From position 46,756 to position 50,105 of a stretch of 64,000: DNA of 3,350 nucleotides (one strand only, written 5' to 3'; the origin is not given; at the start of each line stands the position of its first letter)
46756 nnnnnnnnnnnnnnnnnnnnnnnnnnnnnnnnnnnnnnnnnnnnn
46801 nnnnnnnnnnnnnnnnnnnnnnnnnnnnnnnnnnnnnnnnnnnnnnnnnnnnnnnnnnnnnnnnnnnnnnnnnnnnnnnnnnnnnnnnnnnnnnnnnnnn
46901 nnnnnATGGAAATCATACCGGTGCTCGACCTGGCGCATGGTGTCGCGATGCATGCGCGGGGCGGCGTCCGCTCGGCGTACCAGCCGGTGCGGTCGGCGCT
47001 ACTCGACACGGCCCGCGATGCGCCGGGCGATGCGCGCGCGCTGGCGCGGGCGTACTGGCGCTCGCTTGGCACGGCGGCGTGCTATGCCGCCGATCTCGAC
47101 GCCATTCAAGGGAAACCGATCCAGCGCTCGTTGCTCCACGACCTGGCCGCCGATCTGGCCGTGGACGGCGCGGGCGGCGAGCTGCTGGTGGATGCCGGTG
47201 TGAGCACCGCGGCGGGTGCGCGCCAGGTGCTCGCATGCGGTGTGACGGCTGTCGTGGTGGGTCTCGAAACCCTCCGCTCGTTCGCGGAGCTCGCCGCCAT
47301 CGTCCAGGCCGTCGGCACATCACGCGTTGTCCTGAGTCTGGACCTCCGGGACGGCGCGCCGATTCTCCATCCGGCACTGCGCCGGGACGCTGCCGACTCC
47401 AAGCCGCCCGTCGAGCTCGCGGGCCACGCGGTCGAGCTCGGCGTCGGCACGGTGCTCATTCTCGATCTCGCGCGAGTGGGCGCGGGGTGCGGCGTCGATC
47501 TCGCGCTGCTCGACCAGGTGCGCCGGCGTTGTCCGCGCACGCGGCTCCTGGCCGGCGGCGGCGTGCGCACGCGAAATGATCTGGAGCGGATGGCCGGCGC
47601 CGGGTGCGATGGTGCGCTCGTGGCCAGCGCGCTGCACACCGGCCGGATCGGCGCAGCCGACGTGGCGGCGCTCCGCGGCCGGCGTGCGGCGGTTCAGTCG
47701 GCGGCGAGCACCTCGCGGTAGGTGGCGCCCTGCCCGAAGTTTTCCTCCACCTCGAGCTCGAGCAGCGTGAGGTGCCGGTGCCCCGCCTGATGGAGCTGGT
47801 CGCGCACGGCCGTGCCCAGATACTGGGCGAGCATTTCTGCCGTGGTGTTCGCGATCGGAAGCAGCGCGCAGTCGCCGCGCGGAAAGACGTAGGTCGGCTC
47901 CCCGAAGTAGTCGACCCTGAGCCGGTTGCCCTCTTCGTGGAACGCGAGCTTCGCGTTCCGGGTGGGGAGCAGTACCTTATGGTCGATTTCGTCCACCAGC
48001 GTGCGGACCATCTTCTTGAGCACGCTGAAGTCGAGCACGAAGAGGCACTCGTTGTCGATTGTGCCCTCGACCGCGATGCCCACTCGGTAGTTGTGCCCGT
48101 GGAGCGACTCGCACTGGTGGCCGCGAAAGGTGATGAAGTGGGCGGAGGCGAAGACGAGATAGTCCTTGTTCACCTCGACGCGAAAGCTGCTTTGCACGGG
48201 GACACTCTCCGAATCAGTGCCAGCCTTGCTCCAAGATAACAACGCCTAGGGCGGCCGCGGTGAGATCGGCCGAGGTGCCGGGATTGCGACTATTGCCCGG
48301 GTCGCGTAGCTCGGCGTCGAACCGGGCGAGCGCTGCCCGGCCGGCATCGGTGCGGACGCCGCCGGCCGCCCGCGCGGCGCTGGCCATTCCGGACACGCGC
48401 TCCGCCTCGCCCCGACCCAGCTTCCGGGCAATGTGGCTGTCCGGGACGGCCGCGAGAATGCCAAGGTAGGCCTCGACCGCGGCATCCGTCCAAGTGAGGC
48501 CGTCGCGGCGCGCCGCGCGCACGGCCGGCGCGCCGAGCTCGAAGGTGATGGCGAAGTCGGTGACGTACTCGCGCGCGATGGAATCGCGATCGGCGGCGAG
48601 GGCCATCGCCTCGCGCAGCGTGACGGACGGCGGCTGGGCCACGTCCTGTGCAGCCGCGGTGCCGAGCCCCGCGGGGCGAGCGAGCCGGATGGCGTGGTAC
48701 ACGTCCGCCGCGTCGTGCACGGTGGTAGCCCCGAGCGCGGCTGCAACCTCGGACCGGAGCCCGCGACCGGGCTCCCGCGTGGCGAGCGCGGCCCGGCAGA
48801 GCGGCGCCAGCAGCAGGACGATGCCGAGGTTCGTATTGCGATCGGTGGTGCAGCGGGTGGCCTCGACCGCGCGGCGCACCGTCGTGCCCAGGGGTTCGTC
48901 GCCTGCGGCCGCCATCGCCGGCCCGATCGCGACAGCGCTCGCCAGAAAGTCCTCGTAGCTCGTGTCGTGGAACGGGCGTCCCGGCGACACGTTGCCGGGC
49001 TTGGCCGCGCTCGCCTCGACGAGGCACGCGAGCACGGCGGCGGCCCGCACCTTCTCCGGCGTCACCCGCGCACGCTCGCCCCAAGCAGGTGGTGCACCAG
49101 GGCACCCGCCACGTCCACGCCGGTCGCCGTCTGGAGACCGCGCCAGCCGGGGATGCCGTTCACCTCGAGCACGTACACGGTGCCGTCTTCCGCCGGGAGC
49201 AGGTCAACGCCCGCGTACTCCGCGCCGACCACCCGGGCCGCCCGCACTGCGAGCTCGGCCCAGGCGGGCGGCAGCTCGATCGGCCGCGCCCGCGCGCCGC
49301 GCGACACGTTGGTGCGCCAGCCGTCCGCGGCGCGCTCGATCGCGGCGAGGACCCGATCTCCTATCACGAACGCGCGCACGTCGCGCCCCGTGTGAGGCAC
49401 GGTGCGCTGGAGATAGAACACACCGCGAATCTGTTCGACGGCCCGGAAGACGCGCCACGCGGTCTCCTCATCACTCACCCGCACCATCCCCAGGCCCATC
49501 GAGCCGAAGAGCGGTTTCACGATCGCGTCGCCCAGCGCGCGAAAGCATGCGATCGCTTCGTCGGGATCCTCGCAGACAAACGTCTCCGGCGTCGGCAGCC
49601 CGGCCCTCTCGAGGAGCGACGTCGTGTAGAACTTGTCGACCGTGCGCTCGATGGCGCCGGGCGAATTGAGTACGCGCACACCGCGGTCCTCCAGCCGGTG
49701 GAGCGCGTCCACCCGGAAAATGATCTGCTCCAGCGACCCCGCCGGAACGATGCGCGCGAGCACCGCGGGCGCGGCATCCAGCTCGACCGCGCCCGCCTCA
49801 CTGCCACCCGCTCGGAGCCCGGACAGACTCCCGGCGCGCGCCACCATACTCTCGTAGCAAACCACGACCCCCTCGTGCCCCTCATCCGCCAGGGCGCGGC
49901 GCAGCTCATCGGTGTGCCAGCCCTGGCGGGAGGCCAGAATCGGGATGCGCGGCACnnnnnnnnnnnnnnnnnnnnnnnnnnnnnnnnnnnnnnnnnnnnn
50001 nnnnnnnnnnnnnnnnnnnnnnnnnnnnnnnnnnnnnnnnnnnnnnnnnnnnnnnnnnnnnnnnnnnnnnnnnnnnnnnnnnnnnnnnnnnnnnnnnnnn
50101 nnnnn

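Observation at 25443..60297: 35-kb contiguous C1 island: lanthanide-type methanol oxidation fused to a complete H4MPT/methanofuran formaldehyde-oxidation and cofactor-biosynthesis set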

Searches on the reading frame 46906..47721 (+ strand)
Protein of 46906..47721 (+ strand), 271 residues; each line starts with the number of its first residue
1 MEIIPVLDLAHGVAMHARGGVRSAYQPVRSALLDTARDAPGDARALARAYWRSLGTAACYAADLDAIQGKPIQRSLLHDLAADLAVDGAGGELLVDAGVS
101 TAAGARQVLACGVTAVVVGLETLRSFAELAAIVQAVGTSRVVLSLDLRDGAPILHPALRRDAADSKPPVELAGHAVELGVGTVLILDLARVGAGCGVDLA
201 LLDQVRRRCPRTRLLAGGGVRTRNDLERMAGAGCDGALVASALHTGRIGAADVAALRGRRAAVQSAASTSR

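Call 49: search_protein_families(library=pfam, proteins=[window:46906-47721:+], max_evalue=0.01)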
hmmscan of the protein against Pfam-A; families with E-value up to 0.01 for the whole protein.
window:46906-47721:+ (271 aa): 2 families
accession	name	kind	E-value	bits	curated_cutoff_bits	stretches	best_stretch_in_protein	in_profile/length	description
PF00977.27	His_biosynth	-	1.5e-31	110.1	23.6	1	2-248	1-227/228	Histidine biosynthesis protein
PF00121.24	TIM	-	0.00011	22.3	20.1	1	205-243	194-232/245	Triosephosphate isomerase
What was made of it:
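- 46906..47721 (+): Orf17-like HisA/HisF-family protein. PF00977 at 110 bits (call 49).
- Checked: The HisA/F-like gene is real: 46906-47721 on the + strand, PF00977 at 110 bits (call 49).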

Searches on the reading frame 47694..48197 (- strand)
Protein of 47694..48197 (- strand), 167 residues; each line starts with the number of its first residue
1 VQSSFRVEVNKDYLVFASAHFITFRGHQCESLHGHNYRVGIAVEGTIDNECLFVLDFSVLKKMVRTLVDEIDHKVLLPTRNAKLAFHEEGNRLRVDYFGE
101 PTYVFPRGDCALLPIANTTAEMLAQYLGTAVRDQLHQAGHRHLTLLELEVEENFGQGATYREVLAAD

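Call 7: search_protein_families(library=ncbifam, proteins=[window:47694-48197:-], max_evalue=0.001)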
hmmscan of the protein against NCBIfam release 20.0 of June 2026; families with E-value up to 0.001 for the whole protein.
window:47694-48197:- (167 aa): 2 families
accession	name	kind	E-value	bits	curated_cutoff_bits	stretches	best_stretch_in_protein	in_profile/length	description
TIGR03367.1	queuosine_QueD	equivalog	5.8e-20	71.5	89.25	1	14-130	6-89/92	6-carboxytetrahydropterin synthase QueD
TIGR00039.1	6PTHBS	subfamily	1.1e-19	71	125.5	1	14-121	8-115/124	6-pyruvoyl tetrahydropterin synthase/6-carboxytetrahydropterin synthase family protein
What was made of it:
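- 47694..48197 (-): PTPS-family protein. TIGR00039 and TIGR03367 both score below cutoff (call 7).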

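Call 11: search_protein_families(library=pfam, proteins=[window:47694-48197:-], max_evalue=0.01)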
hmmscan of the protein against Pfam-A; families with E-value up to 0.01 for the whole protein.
window:47694-48197:- (167 aa): 1 family
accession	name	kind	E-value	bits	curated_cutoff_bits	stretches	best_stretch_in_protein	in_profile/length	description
PF01242.24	PTPS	-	1.6e-22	80.2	22.4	1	16-162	8-120/121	6-pyruvoyl tetrahydropterin synthase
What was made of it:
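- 47694..48197 (-): PF01242 (call 11).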

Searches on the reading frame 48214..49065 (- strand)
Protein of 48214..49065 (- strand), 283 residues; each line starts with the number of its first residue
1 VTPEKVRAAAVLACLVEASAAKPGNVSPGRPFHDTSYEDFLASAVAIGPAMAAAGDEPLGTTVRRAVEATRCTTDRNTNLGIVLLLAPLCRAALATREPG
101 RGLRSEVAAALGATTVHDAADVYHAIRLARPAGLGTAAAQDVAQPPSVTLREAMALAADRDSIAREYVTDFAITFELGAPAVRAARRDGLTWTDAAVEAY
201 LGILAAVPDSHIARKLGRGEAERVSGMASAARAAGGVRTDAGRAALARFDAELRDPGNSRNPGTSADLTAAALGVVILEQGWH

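Call 7: search_protein_families(library=ncbifam, proteins=[window:48214-49065:-], max_evalue=0.001)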
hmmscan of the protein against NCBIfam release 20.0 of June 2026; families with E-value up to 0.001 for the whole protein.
window:48214-49065:- (283 aa): 3 families
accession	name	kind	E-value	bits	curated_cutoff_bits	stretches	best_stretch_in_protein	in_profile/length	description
TIGR03132.1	malonate_mdcB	equivalog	2.1e-11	43.8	282.35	1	163-276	158-269/272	triphosphoribosyl-dephospho-CoA synthase MdcB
NF002315.0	PRK01237.1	equivalog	3.4e-11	43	280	1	171-273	176-276/291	triphosphoribosyl-dephospho-CoA synthase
TIGR03125.1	citrate_citG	equivalog_domain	0.00015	21.3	272.3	0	171-271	171-268/275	triphosphoribosyl-dephospho-CoA synthase CitG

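Call 9: search_protein_families(library=pfam, proteins=[window:48214-49065:-], max_evalue=0.01)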
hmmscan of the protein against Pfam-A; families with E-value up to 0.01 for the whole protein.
window:48214-49065:- (283 aa): 1 family
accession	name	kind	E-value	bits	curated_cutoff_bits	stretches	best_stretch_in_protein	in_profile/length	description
PF01874.21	CitG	-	2.8e-71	240.9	27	1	8-274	2-282/284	ATP:dephospho-CoA triphosphoribosyl transferase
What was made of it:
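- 48214..49065 (-): CitG-like protein (Orf7 type). PF01874 at 241 bits (call 9)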

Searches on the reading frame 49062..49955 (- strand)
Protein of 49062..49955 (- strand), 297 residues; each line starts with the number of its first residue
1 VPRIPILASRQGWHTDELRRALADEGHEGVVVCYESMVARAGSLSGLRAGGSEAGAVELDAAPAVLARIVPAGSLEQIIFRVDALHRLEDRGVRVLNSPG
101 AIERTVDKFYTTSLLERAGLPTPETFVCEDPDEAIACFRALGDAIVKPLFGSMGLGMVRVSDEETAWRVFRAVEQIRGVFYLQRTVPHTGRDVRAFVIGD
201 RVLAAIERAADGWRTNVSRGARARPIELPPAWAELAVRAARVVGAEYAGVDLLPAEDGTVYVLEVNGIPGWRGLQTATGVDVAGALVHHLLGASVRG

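Call 7: search_protein_families(library=ncbifam, proteins=[window:49062-49955:-], max_evalue=0.001)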
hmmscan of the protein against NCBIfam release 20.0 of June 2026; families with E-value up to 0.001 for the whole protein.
window:49062-49955:- (297 aa): 22 families
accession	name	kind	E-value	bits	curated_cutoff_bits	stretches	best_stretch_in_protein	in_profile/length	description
NF040720.1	MptN_Meth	equivalog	1.5e-74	250.7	350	1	6-290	5-290/291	tetrahydromethanopterin:alpha-L-glutamate ligase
TIGR00768.1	rimK_fam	subfamily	1.2e-61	208.5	143.4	1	6-289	4-275/276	RimK family alpha-L-glutamate ligase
TIGR02144.1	LysX_arch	equivalog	1.8e-50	171.6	275.6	1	87-290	67-275/281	lysine biosynthesis protein LysX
TIGR04356.1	grasp_GAK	hypoth_equivalog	5.2e-40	137.3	300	1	3-291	1-284/287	GAK system ATP-grasp enzyme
NF007764.0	PRK10446.1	equivalog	2.5e-32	112.4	331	1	64-289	60-285/300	30S ribosomal protein S6--L-glutamate ligase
TIGR04443.1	F420_CofF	equivalog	5.6e-19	68.2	300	1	79-283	64-271/283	coenzyme gamma-F420-2:alpha-L-glutamate ligase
TIGR02068.2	cya_phycin_syn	equivalog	6.6e-16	57.5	850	1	101-209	207-315/862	cyanophycin synthetase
TIGR04187.1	GRASP_SAV_5884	subfamily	1.3e-15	57.4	350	1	92-289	108-310/312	ATP-grasp ribosomal peptide maturase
NF010623.0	PRK14016.1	subfamily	8.1e-15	54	877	1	105-209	212-316/871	cyanophycin synthetase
NF003573.0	PRK05246.1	equivalog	3.3e-13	49.1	272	1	59-289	77-308/316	glutathione synthase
TIGR01380.1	glut_syn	equivalog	2.9e-12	46.2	299.05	1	56-288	73-306/312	glutathione synthase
NF038074.1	fam_STM4014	hypoth_equivalog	4.3e-11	42.8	175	1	83-174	88-189/349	STM4014 family protein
NF009110.0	PRK12458.1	subfamily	2.2e-09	36.8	408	1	89-236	117-273/349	glutathione synthetase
NF002378.0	PRK01372.1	subfamily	4.7e-09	35.4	243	1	105-271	98-273/305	D-alanine--D-alanine ligase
TIGR04185.1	ATPgraspMvdC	equivalog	1.7e-08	33.9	425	1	93-291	109-317/318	MvdC family ATP-grasp ribosomal peptide maturase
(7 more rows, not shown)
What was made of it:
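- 49062..49955 (-): RimK-family alpha-L-glutamate ligase (MptN/MyfB-like). NF040720 (MptN) at 251 bits, below its cutoff of 350 (call 7).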

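Call 60: search_protein_families(library=pfam, proteins=[window:49062-49955:-], max_evalue=0.001)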
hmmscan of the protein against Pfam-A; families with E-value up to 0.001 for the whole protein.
window:49062-49955:- (297 aa): 4 families
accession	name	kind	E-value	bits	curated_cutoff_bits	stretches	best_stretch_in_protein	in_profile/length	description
PF08443.16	RimK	-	9.6e-29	100.8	21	1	106-289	2-187/188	RimK-like ATP-grasp domain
PF14397.11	ATPgrasp_ST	-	1.9e-09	37.6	31.4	1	93-176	7-96/278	Sugar-transfer associated ATP-grasp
PF02955.21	GSH-S_ATP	-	1.5e-07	31.5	23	1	122-252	12-151/175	Prokaryotic glutathione synthetase, ATP-grasp domain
PF02655.19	ATP-grasp_3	-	1.6e-06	28.7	23.2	1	107-266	3-154/160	ATP-grasp domain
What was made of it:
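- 49062..49955 (-): PF08443 (call 60).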
